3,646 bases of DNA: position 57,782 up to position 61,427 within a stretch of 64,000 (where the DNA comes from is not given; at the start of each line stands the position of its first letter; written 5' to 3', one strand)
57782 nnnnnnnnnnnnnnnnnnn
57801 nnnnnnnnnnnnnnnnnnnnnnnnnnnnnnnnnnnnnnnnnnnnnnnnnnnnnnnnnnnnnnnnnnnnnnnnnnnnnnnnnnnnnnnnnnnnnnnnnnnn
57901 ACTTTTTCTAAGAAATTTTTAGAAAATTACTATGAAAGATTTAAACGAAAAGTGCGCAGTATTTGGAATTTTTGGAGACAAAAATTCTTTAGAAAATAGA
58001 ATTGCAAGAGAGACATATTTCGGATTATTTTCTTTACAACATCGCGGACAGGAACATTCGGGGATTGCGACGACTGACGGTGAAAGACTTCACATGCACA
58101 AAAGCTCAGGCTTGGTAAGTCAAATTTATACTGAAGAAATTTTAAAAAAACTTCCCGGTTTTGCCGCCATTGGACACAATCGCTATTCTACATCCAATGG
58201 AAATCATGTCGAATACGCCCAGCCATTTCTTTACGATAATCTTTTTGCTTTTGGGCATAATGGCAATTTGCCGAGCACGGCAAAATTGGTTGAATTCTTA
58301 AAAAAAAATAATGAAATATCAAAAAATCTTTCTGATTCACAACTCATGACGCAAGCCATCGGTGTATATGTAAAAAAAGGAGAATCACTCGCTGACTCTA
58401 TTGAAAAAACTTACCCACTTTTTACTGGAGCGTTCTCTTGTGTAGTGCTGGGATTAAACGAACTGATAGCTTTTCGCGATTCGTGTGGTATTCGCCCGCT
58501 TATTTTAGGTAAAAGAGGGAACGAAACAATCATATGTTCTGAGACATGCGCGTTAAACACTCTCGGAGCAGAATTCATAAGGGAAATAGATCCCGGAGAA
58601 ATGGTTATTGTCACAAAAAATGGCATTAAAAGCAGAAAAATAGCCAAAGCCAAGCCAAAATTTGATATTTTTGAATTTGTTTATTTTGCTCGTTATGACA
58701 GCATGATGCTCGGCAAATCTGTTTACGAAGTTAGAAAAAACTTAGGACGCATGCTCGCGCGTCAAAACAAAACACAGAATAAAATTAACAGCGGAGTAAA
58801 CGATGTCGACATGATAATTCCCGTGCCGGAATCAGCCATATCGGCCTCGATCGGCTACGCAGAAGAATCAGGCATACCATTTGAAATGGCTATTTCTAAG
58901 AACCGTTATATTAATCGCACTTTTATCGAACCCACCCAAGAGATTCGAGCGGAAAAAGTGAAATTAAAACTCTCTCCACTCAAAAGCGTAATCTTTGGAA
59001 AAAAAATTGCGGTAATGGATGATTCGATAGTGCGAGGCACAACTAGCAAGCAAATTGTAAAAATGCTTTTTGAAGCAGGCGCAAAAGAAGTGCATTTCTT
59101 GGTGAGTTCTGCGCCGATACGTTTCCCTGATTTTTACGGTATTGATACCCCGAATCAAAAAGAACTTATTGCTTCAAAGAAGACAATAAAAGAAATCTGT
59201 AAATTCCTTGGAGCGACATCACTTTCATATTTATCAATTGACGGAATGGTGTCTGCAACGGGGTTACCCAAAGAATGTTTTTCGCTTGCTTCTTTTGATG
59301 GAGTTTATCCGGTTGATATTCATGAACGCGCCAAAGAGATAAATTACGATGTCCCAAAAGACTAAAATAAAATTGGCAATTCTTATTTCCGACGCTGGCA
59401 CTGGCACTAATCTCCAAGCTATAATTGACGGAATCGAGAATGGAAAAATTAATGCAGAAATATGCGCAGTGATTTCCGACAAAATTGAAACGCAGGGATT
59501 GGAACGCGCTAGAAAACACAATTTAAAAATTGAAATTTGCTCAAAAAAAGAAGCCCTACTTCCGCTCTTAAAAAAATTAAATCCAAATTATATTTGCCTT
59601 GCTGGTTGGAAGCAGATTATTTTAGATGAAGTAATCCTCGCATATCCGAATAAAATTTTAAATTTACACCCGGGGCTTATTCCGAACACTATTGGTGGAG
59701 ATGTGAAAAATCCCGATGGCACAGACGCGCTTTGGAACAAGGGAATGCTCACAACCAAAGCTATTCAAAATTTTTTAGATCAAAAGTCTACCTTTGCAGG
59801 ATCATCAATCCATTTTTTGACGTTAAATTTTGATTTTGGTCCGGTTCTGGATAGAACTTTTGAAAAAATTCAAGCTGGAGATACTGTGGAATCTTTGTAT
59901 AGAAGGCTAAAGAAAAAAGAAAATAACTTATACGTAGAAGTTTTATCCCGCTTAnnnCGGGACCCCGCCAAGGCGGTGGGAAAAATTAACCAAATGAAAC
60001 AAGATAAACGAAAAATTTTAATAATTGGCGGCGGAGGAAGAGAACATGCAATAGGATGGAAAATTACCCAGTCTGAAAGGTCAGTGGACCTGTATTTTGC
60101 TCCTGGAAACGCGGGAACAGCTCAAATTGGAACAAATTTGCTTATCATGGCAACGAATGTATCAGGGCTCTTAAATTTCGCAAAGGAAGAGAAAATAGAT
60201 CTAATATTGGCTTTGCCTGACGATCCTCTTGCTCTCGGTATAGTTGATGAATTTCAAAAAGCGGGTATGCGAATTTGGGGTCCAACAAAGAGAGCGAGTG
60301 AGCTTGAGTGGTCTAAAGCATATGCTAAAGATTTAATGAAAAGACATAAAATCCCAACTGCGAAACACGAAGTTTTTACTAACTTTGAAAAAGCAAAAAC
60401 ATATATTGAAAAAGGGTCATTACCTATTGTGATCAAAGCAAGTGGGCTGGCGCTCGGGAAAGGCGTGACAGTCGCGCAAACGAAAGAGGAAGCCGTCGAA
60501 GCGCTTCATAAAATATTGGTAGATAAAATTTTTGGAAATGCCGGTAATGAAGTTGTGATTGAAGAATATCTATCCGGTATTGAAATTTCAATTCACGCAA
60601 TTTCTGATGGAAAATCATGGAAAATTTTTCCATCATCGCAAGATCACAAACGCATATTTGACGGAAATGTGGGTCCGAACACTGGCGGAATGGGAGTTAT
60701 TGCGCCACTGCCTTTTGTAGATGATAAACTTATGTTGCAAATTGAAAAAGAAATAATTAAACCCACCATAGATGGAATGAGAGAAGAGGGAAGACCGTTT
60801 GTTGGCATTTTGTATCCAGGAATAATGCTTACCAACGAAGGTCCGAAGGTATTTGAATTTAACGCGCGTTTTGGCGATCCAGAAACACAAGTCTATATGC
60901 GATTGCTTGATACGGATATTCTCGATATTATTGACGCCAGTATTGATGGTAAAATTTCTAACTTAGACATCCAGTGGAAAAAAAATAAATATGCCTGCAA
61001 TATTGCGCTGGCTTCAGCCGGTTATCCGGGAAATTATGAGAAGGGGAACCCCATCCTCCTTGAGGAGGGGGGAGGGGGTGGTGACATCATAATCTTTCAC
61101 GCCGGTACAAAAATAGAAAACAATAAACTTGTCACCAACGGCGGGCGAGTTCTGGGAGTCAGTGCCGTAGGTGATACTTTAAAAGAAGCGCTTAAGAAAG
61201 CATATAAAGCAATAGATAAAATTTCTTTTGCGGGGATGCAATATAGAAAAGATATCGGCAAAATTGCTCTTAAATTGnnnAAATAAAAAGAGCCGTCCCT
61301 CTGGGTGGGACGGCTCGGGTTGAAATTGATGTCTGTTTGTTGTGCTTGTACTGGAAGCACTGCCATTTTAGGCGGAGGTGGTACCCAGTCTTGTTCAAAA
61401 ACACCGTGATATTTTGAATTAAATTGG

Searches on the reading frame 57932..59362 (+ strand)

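Call 60: search_protein_families(library=pfam, proteins=[window:57932-59362:+], max_evalue=0.001)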
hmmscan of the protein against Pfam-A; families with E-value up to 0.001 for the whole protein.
window:57932-59362:+ (477 aa): 2 families
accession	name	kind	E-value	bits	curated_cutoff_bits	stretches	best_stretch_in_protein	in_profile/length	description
PF13522.11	GATase_6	-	3.7e-09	37.1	27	1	78-200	12-126/130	Glutamine amidotransferase domain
PF13537.11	GATase_7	-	2.6e-08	34.3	25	1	93-208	10-121/123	Glutamine amidotransferase domain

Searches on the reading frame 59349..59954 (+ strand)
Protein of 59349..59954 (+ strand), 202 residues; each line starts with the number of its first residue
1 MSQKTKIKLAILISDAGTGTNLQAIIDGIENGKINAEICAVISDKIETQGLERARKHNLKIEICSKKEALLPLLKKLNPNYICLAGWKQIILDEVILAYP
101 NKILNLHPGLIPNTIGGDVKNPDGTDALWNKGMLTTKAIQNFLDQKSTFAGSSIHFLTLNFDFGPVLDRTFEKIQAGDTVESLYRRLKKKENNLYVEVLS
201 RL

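Call 60: search_protein_families(library=pfam, proteins=[window:59349-59954:+], max_evalue=0.001)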
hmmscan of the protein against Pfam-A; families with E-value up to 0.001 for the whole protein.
window:59349-59954:+ (202 aa): 1 family
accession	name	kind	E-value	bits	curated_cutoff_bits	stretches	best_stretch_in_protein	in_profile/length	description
PF00551.24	Formyl_trans_N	-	2.3e-29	102.9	26.1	1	8-199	2-181/181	Formyl transferase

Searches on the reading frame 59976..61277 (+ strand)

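Call 60: search_protein_families(library=pfam, proteins=[window:59976-61277:+], max_evalue=0.001)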
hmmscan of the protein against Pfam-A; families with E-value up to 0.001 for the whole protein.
window:59976-61277:+ (434 aa): 8 families
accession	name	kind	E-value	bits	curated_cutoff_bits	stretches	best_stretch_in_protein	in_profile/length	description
PF01071.24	GARS_A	-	1.1e-79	267.3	27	1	113-304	2-194/194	Phosphoribosylglycinamide synthetase, ATP-grasp (A) domain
PF02843.22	GARS_C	-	7.5e-33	113.2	34.8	1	340-429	1-91/92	Phosphoribosylglycinamide synthetase, C domain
PF02844.21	GARS_N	-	1.5e-31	109.5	29.5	1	13-111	2-100/100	Phosphoribosylglycinamide synthetase, N domain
PF02786.22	CPSase_L_D2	-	1.3e-07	31.8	19.8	1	114-257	2-142/211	Carbamoyl-phosphate synthase L chain, ATP binding domain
PF08443.16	RimK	-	3.3e-05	24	21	1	114-181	4-72/188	RimK-like ATP-grasp domain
PF08442.15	ATP-grasp_2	-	4.5e-05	23.6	29.5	1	117-197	7-99/202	ATP-grasp domain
PF02222.28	ATP-grasp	-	0.00016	21.8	27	1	120-211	2-89/179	ATP-grasp domain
PF13535.11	ATP-grasp_4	-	0.00027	21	27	0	149-217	3-79/160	ATP-grasp domain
